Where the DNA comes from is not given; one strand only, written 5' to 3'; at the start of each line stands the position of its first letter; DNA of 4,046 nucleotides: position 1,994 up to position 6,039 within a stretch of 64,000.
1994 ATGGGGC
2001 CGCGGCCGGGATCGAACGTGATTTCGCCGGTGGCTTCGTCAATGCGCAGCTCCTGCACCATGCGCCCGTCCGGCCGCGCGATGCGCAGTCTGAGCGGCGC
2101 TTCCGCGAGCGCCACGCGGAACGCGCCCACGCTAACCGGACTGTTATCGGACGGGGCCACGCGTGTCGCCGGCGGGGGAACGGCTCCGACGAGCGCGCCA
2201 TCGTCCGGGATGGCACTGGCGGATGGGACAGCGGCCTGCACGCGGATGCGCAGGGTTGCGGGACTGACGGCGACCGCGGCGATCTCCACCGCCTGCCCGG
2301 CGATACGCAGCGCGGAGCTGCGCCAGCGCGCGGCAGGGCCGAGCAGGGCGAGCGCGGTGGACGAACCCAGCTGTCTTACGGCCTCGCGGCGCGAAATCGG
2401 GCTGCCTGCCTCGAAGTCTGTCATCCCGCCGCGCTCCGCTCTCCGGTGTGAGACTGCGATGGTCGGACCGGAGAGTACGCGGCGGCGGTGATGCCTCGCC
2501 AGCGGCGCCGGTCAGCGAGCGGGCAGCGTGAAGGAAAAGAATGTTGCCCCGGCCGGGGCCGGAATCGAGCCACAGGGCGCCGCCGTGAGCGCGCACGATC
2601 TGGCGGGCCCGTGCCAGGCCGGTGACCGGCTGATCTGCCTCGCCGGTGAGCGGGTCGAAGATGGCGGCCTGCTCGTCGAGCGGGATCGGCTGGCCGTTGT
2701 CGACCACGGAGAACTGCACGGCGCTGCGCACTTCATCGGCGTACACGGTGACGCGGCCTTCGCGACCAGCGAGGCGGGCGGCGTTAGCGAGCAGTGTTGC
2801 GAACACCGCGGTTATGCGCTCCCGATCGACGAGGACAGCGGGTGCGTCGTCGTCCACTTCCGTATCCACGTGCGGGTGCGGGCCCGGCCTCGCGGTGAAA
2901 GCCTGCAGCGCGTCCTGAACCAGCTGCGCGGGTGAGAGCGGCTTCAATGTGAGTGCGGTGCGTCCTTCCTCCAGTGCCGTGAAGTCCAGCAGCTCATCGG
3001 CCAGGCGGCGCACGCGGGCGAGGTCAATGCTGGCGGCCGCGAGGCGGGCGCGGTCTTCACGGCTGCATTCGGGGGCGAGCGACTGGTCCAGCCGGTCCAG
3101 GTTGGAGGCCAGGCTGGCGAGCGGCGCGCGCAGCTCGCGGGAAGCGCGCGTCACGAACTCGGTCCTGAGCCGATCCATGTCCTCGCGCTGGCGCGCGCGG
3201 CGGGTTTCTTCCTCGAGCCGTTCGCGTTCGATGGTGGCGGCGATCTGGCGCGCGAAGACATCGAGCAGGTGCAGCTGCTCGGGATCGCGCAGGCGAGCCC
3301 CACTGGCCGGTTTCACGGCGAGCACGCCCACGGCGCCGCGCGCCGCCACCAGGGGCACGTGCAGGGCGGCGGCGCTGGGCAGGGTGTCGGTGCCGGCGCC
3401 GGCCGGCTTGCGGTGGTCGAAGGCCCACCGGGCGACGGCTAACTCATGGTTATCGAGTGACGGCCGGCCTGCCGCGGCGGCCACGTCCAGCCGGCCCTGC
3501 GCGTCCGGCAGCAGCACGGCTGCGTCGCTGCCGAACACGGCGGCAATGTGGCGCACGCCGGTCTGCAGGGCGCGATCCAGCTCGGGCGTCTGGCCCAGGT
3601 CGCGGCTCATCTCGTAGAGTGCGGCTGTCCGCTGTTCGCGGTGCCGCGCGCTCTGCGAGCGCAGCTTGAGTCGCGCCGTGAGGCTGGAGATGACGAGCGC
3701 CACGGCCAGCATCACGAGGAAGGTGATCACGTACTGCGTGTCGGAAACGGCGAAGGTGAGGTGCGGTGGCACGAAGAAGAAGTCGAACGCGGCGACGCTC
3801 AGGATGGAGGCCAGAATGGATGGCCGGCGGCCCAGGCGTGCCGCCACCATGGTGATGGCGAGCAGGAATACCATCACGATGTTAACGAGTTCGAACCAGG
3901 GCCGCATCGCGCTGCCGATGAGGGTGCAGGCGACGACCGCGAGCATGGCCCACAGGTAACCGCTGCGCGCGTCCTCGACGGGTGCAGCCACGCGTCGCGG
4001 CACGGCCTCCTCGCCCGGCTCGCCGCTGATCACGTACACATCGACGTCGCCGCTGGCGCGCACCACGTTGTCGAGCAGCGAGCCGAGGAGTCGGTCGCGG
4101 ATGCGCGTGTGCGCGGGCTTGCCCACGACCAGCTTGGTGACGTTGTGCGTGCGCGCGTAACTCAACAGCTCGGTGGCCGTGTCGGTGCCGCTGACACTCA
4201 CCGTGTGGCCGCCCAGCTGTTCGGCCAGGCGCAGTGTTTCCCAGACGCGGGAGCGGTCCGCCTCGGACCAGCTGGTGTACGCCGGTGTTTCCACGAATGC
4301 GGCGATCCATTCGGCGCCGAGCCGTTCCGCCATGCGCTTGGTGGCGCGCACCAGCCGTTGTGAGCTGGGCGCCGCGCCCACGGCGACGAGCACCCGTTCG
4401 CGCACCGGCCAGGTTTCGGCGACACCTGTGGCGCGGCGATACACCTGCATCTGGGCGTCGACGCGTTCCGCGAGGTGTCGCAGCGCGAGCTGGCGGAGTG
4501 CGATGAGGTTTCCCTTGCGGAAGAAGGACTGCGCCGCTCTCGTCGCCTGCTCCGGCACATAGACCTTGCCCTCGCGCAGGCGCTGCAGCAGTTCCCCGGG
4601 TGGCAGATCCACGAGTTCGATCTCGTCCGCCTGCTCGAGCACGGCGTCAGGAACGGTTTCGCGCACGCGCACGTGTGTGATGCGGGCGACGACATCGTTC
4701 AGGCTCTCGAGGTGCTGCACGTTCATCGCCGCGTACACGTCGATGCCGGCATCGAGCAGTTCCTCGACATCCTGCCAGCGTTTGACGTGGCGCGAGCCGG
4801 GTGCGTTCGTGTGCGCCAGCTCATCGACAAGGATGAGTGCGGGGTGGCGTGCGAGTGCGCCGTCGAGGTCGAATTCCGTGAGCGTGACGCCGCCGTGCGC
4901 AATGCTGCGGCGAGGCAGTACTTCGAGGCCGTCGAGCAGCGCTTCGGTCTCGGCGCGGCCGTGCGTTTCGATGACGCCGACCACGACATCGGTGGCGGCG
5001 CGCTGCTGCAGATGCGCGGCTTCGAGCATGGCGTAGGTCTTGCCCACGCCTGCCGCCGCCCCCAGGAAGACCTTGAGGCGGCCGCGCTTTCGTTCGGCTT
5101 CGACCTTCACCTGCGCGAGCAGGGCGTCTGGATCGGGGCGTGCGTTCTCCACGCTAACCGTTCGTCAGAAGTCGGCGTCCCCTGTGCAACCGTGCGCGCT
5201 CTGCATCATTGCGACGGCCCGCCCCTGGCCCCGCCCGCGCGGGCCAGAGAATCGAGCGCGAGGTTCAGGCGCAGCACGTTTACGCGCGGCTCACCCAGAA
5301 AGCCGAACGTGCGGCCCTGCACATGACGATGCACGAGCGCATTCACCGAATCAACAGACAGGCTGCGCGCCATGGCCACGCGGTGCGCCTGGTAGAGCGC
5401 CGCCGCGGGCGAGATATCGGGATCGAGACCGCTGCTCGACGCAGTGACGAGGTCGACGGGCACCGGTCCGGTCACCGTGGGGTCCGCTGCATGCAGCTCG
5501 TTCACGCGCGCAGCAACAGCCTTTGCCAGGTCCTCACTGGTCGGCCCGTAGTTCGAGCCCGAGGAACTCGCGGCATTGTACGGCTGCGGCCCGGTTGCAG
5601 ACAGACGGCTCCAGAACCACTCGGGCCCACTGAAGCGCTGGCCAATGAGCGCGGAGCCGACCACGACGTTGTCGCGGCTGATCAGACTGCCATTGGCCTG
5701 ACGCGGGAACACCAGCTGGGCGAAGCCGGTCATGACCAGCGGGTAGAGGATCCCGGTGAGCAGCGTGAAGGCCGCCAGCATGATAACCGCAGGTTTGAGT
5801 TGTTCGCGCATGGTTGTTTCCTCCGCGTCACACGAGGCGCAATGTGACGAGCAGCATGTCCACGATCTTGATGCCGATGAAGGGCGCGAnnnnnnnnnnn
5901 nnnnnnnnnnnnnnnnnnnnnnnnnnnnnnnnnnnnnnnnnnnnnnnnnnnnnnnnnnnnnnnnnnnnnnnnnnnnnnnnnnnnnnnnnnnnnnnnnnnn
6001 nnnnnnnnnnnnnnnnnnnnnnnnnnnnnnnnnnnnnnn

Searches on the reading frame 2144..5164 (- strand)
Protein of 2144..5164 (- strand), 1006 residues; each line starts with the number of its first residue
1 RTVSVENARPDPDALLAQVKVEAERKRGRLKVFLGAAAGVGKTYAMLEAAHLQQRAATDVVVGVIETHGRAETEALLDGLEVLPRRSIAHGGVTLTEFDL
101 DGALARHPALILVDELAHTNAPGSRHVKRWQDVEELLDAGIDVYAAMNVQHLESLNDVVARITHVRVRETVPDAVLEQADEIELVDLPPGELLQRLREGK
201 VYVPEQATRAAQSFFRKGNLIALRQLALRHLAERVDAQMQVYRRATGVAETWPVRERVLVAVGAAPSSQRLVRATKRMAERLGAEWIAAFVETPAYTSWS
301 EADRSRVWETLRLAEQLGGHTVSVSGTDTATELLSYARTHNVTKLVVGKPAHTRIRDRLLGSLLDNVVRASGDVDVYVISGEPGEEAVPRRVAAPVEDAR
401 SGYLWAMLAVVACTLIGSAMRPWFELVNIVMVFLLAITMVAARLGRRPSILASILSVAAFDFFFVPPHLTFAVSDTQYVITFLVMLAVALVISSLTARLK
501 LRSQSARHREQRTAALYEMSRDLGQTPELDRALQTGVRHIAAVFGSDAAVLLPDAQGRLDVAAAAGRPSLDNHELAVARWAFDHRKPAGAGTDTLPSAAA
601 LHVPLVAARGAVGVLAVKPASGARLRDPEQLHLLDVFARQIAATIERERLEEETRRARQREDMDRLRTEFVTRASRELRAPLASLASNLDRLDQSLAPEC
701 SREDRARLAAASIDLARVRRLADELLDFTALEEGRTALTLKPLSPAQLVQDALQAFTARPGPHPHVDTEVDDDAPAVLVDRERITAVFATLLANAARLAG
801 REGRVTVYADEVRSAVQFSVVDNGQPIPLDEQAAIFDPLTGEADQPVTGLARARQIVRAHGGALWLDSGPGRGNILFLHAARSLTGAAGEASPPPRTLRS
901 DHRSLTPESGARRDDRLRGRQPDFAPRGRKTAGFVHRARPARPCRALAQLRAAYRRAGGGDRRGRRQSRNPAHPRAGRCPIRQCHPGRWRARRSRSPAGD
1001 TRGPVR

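Call 39: search_protein_families(library=pfam, proteins=[window:2144-5164:-], max_evalue=0.001)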
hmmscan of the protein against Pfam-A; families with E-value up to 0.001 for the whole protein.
window:2144-5164:- (1006 aa): 9 families
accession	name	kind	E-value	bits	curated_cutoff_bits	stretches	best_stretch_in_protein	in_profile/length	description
PF02702.23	KdpD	-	1.7e-97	325.4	26.1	1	26-235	1-210/210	Osmosensitive K+ channel His kinase sensor domain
PF13493.11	DUF4118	-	2.7e-33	114.4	28.4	1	403-509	1-107/107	Domain of unknown function (DUF4118)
PF13492.12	GAF_3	-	9e-16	58.9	27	1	529-647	2-129/129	GAF domain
PF02518.31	HATPase_c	-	6.6e-13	49.5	26.4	1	780-876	2-103/111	Histidine kinase-, DNA gyrase B-, and HSP90-like ATPase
PF00582.32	Usp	-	1e-08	36.3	24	1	256-371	3-133/141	Universal stress protein family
PF01590.32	GAF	-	4.4e-06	27.7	22.4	1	528-645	1-133/133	GAF domain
PF13185.12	GAF_2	-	2e-05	25.3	28.6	1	555-646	53-136/136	GAF domain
PF00512.31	HisKA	-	7.8e-05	23.1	26.9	1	667-734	2-66/66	His Kinase A (phospho-acceptor) domain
PF20707.3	bDLD2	-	0.00091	20.1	25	0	634-683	3-52/93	Bacterial Death-like domain 2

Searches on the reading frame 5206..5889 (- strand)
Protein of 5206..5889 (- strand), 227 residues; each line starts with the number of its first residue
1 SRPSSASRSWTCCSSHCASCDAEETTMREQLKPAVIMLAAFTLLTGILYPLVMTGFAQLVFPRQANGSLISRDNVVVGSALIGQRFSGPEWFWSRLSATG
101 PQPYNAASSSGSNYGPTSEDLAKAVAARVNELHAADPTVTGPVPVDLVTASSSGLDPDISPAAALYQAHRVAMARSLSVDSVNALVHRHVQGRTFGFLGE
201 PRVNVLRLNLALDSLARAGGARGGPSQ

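Call 55: search_protein_families(library=pfam, proteins=[window:5206-5889:-], max_evalue=0.05)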
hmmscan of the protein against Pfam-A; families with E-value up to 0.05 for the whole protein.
window:5206-5889:- (227 aa): 1 family
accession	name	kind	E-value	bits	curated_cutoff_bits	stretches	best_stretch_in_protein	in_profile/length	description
PF02669.20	KdpC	-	4.7e-74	248.5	24.1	1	32-213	2-181/182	K+-transporting ATPase, c chain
